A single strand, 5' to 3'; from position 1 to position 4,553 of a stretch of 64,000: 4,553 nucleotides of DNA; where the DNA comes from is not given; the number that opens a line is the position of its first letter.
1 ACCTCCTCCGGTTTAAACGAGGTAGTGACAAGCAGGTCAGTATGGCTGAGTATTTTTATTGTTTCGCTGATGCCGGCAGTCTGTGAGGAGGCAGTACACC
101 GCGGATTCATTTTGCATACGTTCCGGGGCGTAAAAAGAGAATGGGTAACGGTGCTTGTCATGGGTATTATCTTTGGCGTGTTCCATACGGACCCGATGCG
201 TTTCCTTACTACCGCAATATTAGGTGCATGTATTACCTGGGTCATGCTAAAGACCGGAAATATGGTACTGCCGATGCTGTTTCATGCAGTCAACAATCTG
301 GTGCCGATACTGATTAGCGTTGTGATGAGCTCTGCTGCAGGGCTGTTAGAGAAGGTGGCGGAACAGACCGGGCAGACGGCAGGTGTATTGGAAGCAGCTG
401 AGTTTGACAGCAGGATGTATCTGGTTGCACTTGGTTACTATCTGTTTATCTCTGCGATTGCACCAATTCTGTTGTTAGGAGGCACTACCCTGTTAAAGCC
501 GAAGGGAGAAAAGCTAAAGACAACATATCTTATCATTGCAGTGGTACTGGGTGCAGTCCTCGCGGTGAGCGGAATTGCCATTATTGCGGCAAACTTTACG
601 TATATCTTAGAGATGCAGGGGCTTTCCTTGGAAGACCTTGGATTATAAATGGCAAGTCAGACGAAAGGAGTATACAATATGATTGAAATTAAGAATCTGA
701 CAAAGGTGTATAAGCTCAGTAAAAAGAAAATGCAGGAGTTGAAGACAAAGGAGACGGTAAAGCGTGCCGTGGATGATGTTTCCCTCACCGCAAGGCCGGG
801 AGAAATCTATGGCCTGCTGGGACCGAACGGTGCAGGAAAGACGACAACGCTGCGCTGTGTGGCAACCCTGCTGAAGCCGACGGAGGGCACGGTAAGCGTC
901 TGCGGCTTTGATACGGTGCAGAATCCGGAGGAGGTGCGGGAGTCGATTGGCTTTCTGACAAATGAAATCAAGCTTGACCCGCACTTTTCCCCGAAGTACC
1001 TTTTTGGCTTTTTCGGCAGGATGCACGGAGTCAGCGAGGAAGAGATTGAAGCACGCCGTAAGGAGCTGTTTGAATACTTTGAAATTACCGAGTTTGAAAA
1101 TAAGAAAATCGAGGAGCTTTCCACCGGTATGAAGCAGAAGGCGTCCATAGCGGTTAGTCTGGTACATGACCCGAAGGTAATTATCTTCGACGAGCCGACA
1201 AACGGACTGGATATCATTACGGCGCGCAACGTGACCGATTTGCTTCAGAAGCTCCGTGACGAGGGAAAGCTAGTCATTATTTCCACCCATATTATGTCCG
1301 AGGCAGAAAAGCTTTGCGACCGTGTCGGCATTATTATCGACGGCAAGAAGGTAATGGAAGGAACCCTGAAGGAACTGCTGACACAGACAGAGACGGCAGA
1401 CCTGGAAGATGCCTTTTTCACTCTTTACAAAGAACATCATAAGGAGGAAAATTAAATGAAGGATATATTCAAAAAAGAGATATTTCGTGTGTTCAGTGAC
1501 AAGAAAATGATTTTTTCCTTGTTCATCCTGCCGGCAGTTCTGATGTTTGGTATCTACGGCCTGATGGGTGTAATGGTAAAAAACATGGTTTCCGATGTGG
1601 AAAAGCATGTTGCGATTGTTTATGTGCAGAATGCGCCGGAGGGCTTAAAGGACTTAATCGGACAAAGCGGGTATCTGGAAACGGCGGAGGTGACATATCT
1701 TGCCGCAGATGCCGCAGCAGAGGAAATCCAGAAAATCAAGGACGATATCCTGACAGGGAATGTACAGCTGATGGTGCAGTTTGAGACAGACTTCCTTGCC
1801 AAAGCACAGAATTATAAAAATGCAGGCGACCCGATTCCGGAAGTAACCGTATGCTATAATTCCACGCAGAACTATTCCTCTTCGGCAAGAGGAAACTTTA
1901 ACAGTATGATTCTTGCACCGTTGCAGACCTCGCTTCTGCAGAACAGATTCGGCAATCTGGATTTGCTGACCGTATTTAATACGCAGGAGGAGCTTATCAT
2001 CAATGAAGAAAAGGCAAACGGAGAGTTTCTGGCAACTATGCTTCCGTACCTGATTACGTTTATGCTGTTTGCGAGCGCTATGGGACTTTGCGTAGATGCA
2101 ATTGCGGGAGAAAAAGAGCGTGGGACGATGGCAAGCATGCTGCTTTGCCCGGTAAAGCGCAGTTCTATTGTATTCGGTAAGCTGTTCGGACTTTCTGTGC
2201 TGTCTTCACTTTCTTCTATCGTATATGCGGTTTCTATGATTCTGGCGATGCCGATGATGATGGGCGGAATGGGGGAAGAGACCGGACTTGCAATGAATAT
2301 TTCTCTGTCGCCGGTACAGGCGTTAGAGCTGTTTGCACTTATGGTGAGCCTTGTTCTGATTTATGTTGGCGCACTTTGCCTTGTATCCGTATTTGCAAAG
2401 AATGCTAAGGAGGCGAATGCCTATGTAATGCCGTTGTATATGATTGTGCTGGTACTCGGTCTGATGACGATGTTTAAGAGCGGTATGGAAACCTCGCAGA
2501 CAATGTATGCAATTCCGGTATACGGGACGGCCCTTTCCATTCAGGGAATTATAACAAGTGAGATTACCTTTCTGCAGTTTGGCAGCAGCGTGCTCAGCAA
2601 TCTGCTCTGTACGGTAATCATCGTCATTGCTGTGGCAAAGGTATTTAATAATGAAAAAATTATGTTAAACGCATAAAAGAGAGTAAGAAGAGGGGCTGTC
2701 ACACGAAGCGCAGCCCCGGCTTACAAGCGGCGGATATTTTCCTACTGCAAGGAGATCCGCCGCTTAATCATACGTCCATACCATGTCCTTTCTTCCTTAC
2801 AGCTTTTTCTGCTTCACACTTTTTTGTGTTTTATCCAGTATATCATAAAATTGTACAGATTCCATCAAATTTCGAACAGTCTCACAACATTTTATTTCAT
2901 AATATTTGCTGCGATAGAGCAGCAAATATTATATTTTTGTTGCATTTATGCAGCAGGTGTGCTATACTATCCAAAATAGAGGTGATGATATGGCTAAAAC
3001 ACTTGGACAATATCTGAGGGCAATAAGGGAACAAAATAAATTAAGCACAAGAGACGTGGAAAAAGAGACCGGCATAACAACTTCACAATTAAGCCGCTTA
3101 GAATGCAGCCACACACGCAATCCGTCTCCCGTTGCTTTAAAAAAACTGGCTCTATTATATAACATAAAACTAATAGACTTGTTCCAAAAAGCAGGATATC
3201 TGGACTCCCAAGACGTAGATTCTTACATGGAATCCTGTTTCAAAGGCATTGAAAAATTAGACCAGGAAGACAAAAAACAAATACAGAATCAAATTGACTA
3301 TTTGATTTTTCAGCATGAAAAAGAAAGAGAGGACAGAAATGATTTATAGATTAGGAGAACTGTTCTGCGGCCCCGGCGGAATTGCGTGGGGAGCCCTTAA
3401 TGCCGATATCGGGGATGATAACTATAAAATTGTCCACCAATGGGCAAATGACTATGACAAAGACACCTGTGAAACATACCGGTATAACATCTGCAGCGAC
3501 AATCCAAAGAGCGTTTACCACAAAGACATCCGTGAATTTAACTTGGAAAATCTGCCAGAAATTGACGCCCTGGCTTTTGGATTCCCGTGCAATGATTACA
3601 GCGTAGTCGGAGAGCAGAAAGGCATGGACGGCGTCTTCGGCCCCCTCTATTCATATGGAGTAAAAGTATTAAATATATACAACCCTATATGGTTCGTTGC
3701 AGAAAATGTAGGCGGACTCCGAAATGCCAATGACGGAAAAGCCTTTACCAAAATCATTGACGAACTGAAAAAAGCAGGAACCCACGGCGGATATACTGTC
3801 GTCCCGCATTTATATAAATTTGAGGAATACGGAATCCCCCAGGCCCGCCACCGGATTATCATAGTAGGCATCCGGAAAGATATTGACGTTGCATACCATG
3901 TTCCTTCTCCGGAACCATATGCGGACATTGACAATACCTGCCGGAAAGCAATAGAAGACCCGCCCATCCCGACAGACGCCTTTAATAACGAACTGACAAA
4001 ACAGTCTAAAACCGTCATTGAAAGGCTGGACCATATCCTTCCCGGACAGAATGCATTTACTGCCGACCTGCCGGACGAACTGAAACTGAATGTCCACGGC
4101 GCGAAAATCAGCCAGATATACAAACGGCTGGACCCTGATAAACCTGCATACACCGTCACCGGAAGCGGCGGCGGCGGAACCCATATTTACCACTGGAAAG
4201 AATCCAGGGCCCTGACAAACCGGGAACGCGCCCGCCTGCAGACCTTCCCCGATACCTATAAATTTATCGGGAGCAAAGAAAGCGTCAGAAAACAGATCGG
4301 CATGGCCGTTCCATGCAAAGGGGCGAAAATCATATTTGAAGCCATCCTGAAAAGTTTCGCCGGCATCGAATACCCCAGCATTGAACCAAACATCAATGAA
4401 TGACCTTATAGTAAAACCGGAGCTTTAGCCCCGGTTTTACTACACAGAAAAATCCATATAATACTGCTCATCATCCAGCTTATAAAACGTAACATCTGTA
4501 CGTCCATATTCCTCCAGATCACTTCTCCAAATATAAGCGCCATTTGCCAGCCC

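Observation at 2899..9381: Seven-gene restriction/defence island with a CglI/NgoAVII-type core (PLD nuclease + Z1 ATPase + C5 methylase) plus extra parts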

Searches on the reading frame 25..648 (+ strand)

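Call 75: search_protein_families(library=pfam, proteins=[window:25-648:+], max_evalue=0.0001)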
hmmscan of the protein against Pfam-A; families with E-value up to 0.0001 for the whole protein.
window:25-648:+ (207 aa): 1 family
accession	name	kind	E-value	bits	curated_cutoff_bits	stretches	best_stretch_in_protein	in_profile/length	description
PF02517.21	Rce1-like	-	3.6e-19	69.3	22.4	1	5-93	3-93/93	Type II CAAX prenyl endopeptidase Rce1-like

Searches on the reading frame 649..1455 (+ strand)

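Call 75: search_protein_families(library=pfam, proteins=[window:649-1455:+], max_evalue=0.0001)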
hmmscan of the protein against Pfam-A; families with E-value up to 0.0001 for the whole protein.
window:649-1455:+ (268 aa): 2 families
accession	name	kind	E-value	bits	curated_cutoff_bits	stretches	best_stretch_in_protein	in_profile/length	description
PF00005.33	ABC_tran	-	1.3e-30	107.3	25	1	42-185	2-137/137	ABC transporter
PF13304.12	AAA_21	-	7.5e-13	49.6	27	1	153-215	234-299/304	AAA domain, putative AbiEii toxin, Type IV TA system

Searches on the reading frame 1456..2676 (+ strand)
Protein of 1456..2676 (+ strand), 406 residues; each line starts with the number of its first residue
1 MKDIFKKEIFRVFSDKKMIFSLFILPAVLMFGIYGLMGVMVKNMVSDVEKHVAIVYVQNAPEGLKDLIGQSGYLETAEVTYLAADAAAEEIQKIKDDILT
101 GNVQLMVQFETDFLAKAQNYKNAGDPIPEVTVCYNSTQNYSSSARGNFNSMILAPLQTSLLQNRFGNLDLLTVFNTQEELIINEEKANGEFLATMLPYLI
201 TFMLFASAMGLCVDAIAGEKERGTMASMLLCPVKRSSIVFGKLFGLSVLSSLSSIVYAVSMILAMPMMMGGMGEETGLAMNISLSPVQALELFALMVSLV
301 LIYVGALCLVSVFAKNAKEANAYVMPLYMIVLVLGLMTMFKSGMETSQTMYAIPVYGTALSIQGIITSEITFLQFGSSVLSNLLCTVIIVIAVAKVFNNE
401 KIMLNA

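Call 61: find_related_loci(query=window:1456-2676:+, collection=genome_contigs, flank=10000)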
Query window:1456-2676:+ (406 aa) in genome_contigs; peptide patterns used: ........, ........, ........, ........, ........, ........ (x = any residue, [..] = any of these).
72 stretches matched a pattern; 9 encode a relative of the query (tblastn E <= 1e-3); 9 distinct loci.
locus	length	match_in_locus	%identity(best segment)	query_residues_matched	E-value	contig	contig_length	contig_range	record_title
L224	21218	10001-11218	95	1-406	0e+0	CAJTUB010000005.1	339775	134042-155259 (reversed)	MAG TPA_asm: uncultured Lachnospiraceae bacterium isolate MGBC108918 genome assembly, contig: MGBC108918.5, whole genome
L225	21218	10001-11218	84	1-406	0e+0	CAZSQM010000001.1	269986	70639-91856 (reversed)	MAG TPA_asm: uncultured Lachnospiraceae bacterium isolate binchicken_co370_236 genome assembly, contig: NODE_33_length_2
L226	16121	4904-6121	85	1-406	0e+0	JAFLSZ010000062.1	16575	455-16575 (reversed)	MAG: Lachnospiraceae bacterium isolate HAN040 Seq62, whole genome shotgun sequence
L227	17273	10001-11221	80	1-406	0e+0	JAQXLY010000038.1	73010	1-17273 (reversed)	MAG: Lachnospiraceae bacterium isolate SUG1314 k141_44942, whole genome shotgun sequence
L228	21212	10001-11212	67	1-406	6e-173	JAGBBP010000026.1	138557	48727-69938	MAG: Lachnospiraceae bacterium isolate RGIG8970 Water_deer_Rectum-2__c332573, whole genome shotgun sequence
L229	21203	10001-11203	62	1-406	3e-159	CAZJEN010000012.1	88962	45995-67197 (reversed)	MAG TPA_asm: uncultured Lachnospiraceae bacterium isolate SRP350583_co4_284 genome assembly, contig: NODE_167_length_889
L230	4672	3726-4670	74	1-315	2e-150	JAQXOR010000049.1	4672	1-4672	MAG: Lachnospiraceae bacterium isolate SUG1384 k141_472177, whole genome shotgun sequence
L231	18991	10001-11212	66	1-406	1e-173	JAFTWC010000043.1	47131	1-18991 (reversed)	MAG: Lachnospiraceae bacterium isolate RGIG4203 Roe_deer_Colon-3__c6431, whole genome shotgun sequence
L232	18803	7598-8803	64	1-406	2e-162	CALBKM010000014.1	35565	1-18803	MAG TPA_asm: uncultured Clostridia bacterium isolate SRR6425825_bin.43_CONCOCT_v1.1_MAG genome assembly, contig: ERZ1767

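Call 75: search_protein_families(library=pfam, proteins=[window:1456-2676:+], max_evalue=0.0001)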
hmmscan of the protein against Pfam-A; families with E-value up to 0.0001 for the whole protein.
window:1456-2676:+ (406 aa): 3 families
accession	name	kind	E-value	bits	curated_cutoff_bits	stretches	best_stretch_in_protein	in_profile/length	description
PF12698.13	ABC2_membrane_3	-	1.9e-26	93.5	31.6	1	16-393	1-345/347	ABC-2 family transporter protein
PF12679.13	ABC2_membrane_2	-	3.8e-17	62.9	27.2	1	4-363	3-219/283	ABC-2 family transporter protein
PF12730.13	ABC2_membrane_4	-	8.5e-06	26.3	27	1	191-312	47-160/179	ABC-2 family transporter protein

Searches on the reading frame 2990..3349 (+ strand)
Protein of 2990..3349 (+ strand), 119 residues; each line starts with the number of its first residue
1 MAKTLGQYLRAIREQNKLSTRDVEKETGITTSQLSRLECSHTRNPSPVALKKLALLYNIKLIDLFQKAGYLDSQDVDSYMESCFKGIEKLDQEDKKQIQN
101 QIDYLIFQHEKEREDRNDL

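Call 3: search_protein_families(library=pfam, proteins=[window:2990-3349:+], max_evalue=0.01)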
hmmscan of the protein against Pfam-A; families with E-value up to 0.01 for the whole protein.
window:2990-3349:+ (119 aa): 6 families
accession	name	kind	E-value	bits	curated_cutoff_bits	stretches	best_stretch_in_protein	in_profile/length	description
PF12844.13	HTH_19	-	2e-10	40.8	30.2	1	6-69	1-63/64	Helix-turn-helix domain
PF01381.28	HTH_3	-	3.6e-09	37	23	1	9-63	1-54/55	Helix-turn-helix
PF13560.12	HTH_31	-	3.4e-08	34.1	27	1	5-58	2-55/64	Helix-turn-helix domain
PF13413.12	HTH_25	-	9.2e-06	25.8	24.6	1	8-39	1-32/62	Helix-turn-helix domain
PF13443.12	HTH_26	-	4.9e-05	23.9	22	1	9-65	2-58/63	Cro/C1-type HTH DNA-binding domain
PF12802.13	MarR_2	-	0.0072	16.9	27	0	7-37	9-40/61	MarR family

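Call 4: search_protein_families(library=ncbifam, proteins=[window:2990-3349:+], max_evalue=0.01)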
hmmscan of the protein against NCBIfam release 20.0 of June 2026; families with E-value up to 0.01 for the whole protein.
window:2990-3349:+ (119 aa): 6 families
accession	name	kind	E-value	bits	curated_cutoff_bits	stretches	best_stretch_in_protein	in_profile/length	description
NF041951.1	phage_RstR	subfamily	1.2e-12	48.1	80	1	5-113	3-107/108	RstR family transcriptional repressor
NF007408.0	PRK09943.1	equivalog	1.2e-05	24.9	211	1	4-69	7-71/185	HTH-type transcriptional regulator PuuR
NF006015.0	PRK08154.1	subfamily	5.1e-05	22.6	204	1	3-104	29-124/314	anaerobic benzoate catabolism transcriptional regulator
NF046032.1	TransRegSlrRBacil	equivalog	5.3e-05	23.3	250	1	5-69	2-66/149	HTH-type transcriptional regulator SlrR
NF050110.1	TransRegBldD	equivalog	0.0012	18.6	250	1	2-72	6-77/162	transcriptional regulator BldD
NF041534.1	rodZ_Strepcoccus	equivalog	0.008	15.4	375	1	3-40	4-41/275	cytoskeleton protein RodZ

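Call 5: search_protein_families(library=padloc, proteins=[window:2990-3349:+], max_evalue=0.01)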
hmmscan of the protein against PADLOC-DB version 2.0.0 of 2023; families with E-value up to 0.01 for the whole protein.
window:2990-3349:+ (119 aa): 5 families
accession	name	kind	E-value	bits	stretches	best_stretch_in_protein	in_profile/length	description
PDLC04142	capH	-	7.6e-12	44.2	1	1-103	3-96/103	capH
PDLC02926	HTH_VI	-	2.4e-09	35.3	1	5-65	2-61/92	-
PDLC03954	RmrA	-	0.00018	18.5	1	6-69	12-74/380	-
PDLC03947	RmrA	-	0.00035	17.5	1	3-90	10-95/383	-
PDLC03946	RmrA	-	0.0056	13.5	1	9-59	7-56/357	-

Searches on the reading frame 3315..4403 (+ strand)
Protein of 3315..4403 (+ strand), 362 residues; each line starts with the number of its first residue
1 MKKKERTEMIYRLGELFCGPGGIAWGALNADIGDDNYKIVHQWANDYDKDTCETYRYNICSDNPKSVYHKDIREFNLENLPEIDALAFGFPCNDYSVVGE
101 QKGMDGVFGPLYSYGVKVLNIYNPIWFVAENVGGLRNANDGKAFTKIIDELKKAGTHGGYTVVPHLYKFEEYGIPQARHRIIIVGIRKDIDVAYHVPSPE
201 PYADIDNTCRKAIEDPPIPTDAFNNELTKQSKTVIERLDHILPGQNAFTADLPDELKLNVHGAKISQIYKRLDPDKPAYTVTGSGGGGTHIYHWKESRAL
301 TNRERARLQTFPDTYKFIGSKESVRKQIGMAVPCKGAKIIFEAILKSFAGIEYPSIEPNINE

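Call 3: search_protein_families(library=pfam, proteins=[window:3315-4403:+], max_evalue=0.01)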
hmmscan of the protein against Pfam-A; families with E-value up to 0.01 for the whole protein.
window:3315-4403:+ (362 aa): 1 family
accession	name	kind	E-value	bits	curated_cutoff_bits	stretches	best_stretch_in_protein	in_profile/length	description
PF00145.23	DNA_methylase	-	1.7e-67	228.6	22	1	12-346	2-324/324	C-5 cytosine-specific DNA methylase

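Call 4: search_protein_families(library=ncbifam, proteins=[window:3315-4403:+], max_evalue=0.01)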
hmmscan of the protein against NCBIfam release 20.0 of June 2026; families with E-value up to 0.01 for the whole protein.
window:3315-4403:+ (362 aa): 2 families
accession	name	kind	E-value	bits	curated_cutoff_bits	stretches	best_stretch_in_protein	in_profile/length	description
TIGR00675.1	dcm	superfamily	8.9e-49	166.9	100.65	1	15-344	3-329/329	DNA (cytosine-5-)-methyltransferase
NF007772.0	PRK10458.1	subfamily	1.9e-12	46.5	710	1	7-193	85-293/472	DNA cytosine methylase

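Call 5: search_protein_families(library=padloc, proteins=[window:3315-4403:+], max_evalue=0.01)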
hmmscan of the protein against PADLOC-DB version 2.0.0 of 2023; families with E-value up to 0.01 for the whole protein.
window:3315-4403:+ (362 aa): 62 families (the best 25 are shown)
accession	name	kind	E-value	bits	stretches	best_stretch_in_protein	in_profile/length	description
PDLC03378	MTase_II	-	1e-116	388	1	9-360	1-342/344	Type II methyltransferase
PDLC03272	MTase_II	-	2.4e-57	192.9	1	3-349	67-391/407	Type II methyltransferase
PDLC03234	MTase_II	-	9.2e-57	191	2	15-217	9-203/375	Type II methyltransferase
PDLC00033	DruM2|DruM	-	8.4e-47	158.2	1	12-346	23-362/368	DNA cytosine methylase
PDLC00027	DruM2|DruM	-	4.8e-45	152.5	2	8-199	9-184/361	DNA cytosine methylase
PDLC00026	DruM2|DruM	-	4e-44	149.5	1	15-350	9-320/336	DNA cytosine methylase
PDLC00031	DruM2|DruM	-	1.2e-43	147.6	2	12-199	13-184/361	DNA cytosine methylase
PDLC03237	MTase_II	-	5.4e-43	145.1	2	13-208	796-987/1036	Type II methyltransferase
PDLC03326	MTase_II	-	6.6e-42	142.1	2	15-224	9-221/412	Type II methyltransferase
PDLC03223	MTase_II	-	3.4e-41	139.2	2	227-345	347-463/469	Type II methyltransferase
PDLC02649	DrmMII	-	1.4e-36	124.3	2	40-215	73-246/422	DrmMII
PDLC03307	MTase_II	-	2.4e-36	123.8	1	15-348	5-369/382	Type II methyltransferase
PDLC02656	DrmMII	-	4.1e-34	116.2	2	10-219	4-235/491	DrmMII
PDLC03330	MTase_II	-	7e-33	112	1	8-345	96-423/430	Type II methyltransferase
PDLC03232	MTase_II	-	1.8e-31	107.5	2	82-194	132-254/465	Type II methyltransferase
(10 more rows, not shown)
